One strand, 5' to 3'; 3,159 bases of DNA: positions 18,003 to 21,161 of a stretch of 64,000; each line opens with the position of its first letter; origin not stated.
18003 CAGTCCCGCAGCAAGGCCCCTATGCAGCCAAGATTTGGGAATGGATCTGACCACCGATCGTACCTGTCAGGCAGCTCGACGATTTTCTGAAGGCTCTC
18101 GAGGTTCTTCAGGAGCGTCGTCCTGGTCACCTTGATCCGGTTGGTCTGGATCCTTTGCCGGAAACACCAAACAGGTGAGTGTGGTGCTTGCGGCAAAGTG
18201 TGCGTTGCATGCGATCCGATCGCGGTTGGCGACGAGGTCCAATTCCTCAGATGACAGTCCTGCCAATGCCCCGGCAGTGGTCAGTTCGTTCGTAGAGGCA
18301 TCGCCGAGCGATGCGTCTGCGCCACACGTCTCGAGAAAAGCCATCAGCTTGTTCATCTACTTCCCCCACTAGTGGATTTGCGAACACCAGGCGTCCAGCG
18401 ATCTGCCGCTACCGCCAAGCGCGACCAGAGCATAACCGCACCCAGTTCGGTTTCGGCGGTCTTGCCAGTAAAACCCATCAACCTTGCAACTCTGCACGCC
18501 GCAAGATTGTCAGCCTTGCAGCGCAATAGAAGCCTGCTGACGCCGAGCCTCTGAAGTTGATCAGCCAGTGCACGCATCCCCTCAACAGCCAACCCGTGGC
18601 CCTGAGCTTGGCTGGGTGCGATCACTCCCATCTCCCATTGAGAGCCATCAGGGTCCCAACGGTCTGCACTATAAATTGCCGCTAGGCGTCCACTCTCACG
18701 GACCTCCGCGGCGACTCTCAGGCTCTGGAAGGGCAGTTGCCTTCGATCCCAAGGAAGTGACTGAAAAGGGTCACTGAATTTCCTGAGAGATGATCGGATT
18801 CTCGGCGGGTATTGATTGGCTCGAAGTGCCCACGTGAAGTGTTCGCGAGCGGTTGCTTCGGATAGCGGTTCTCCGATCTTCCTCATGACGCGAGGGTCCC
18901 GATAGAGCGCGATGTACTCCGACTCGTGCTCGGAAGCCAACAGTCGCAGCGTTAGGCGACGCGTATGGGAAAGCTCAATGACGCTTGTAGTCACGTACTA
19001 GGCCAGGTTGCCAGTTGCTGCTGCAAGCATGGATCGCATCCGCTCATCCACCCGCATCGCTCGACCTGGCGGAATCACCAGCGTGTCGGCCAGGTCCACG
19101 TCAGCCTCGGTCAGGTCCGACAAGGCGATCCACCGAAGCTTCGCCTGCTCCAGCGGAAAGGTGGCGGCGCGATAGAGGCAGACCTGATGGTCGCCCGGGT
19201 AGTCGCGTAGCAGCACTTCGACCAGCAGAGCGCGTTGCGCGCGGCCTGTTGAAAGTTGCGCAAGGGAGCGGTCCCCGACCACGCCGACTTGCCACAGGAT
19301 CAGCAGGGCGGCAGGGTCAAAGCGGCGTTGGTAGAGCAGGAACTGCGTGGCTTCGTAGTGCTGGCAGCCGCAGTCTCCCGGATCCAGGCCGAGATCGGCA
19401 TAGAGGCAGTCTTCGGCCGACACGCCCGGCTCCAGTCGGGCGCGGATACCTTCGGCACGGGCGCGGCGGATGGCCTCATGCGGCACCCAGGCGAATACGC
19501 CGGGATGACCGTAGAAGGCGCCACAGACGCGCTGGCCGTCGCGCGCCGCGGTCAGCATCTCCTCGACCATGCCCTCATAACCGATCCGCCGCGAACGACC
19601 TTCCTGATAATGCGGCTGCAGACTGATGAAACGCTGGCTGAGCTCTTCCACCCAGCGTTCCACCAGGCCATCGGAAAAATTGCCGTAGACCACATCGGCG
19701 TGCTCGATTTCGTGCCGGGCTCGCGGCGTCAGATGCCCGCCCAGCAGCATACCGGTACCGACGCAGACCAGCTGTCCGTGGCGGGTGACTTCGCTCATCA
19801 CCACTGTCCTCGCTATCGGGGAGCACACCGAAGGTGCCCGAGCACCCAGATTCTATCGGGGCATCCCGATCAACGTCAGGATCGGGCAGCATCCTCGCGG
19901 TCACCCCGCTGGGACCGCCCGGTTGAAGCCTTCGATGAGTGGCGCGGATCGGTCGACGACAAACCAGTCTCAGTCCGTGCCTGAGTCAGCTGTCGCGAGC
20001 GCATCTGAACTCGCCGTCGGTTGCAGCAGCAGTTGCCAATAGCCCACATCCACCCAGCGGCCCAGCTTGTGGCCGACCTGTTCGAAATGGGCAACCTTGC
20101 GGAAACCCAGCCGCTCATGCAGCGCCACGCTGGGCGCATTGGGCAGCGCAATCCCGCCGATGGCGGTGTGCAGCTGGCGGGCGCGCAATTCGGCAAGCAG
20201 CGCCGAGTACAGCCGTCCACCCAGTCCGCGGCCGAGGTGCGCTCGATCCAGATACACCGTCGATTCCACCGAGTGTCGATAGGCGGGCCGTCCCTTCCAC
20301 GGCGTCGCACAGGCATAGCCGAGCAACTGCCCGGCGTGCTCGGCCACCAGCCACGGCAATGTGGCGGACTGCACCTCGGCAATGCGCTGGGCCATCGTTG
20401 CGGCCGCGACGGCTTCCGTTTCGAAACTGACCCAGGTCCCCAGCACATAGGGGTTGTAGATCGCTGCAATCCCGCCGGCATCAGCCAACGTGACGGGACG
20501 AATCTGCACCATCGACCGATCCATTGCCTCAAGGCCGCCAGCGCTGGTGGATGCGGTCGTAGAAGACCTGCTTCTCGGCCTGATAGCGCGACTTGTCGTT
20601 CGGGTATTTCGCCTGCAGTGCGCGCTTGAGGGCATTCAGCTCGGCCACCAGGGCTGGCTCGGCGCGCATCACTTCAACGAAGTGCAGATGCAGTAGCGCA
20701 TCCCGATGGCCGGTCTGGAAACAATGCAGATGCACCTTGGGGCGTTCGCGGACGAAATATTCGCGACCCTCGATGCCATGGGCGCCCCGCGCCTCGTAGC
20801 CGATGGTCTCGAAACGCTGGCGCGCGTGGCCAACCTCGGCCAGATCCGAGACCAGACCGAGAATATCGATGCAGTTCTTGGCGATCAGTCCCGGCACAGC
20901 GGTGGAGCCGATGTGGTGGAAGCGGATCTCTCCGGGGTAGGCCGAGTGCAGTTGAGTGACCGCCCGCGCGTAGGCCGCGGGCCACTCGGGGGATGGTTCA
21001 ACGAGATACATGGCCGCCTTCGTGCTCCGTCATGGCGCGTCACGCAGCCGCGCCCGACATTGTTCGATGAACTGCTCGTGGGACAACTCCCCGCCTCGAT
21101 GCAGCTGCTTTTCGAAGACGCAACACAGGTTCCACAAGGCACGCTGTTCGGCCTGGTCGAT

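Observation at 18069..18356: Precursor architecture: helical recognition-type leader, Cys-bracketed hydrophobic core, unusually long acidic Pro-rich follower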

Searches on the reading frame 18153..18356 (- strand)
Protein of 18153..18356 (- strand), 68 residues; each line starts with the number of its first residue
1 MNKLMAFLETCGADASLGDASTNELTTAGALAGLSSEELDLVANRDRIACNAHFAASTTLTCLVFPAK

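Call 35: search_protein_representatives(alignment_id=A2)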
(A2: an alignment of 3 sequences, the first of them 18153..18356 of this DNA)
Query: 3 sequences, 68 profile positions. Proteins with E-value up to 0.001 (for the whole library): 74; up to 1e-10: 6; up to 1e-30: 1. The best 74 are listed.
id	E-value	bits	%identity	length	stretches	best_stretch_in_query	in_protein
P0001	4.4e-33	129.5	-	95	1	1-68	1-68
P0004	1.5e-19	86.1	-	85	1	1-68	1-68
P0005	2.0e-18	82.5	-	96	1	1-68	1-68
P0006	2.4e-16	75.8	-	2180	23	25-64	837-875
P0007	2.2e-15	72.8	-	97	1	1-68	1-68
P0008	1.1e-12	64.1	-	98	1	1-68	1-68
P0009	2.0e-09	53.7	-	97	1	1-68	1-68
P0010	3.0e-09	53.1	-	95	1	1-68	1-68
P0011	1.5e-08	50.9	-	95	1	1-68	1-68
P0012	2.7e-07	46.9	-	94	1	1-67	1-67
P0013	4.0e-07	46.3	-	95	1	1-68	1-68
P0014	4.7e-07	46.1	-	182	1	1-56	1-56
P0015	7.8e-07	45.4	-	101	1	1-67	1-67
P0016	9.0e-07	45.2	-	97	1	1-68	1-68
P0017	1.0e-06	45.0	-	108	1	1-65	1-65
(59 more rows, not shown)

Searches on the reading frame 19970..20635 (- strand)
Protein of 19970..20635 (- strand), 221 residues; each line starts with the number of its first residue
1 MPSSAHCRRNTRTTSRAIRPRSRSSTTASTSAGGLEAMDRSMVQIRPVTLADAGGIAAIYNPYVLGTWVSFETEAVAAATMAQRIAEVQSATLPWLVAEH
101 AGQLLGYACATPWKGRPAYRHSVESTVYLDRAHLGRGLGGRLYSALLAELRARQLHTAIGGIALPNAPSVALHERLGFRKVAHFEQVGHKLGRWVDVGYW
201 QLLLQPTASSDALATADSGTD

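Call 3: search_protein_families(library=pfam, proteins=[window:19970-20635:-], max_evalue=0.01)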
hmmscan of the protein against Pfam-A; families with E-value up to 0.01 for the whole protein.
window:19970-20635:- (221 aa): 6 families
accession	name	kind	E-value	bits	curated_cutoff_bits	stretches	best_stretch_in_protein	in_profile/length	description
PF13420.13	Acetyltransf_4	-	4.5e-16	59.7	24.3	1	45-196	1-152/155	Acetyltransferase (GNAT) domain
PF00583.31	Acetyltransf_1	-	9.9e-14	52.1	20.7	1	91-178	31-116/116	Acetyltransferase (GNAT) family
PF13302.13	Acetyltransf_3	-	5.3e-09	37.3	25.4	1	45-179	4-138/138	Acetyltransferase (GNAT) domain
PF08445.16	FR47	-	1.6e-07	31.7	22.1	1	126-183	26-82/86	FR47-like protein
PF13508.13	Acetyltransf_7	-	8.1e-07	29.8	27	1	95-179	5-83/84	Acetyltransferase (GNAT) domain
PF13673.13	Acetyltransf_10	-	9.2e-05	22.9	23.6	1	70-182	12-111/128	Acetyltransferase (GNAT) domain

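Call 4: search_protein_families(library=ncbifam, proteins=[window:19970-20635:-], max_evalue=0.01)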
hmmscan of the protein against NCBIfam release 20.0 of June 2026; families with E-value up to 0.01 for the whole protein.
window:19970-20635:- (221 aa): 6 families
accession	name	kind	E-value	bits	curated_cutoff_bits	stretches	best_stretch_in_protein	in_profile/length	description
NF040504.1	resist_ArsN1b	equivalog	2.7e-64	215.8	210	1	45-204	1-159/159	arsinothricin resistance N-acetyltransferase ArsN1 family B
NF040502.1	PPT_acetyltrans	equivalog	3.9e-39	134.2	300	1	39-204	4-168/183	phosphinothricin N-acetyltransferase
NF040503.1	resist_ArsN1a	equivalog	3.2e-24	85.5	170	1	45-197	1-152/159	arsinothricin resistance N-acetyltransferase ArsN1 family A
TIGR01575.1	rimI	equivalog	0.00013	22.1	86.4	1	73-183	10-117/132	ribosomal protein S18-alanine N-acetyltransferase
NF007025.1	PRK09491.1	equivalog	0.0063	16.5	173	0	129-182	70-123/145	ribosomal protein S18-alanine N-acetyltransferase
TIGR03448.1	mycothiol_MshD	equivalog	0.0079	15.5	163.1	0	127-181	234-288/294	mycothiol synthase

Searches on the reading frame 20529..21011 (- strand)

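Call 3: search_protein_families(library=pfam, proteins=[window:20529-21011:-], max_evalue=0.01)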
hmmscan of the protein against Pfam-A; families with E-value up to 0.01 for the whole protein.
window:20529-21011:- (160 aa): 1 family
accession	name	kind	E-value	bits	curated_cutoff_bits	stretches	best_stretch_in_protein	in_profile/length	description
PF04229.20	GrpB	-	5e-38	131.2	25.5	1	3-157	4-159/159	GrpB protein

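Call 4: search_protein_families(library=ncbifam, proteins=[window:20529-21011:-], max_evalue=0.01)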
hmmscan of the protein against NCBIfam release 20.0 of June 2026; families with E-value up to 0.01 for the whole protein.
window:20529-21011:- (160 aa): 1 family
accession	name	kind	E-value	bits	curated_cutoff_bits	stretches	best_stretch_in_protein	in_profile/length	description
NF002879.0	PRK03333.1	equivalog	1.1e-16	60.8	215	2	3-74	214-286/395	dephospho-CoA kinase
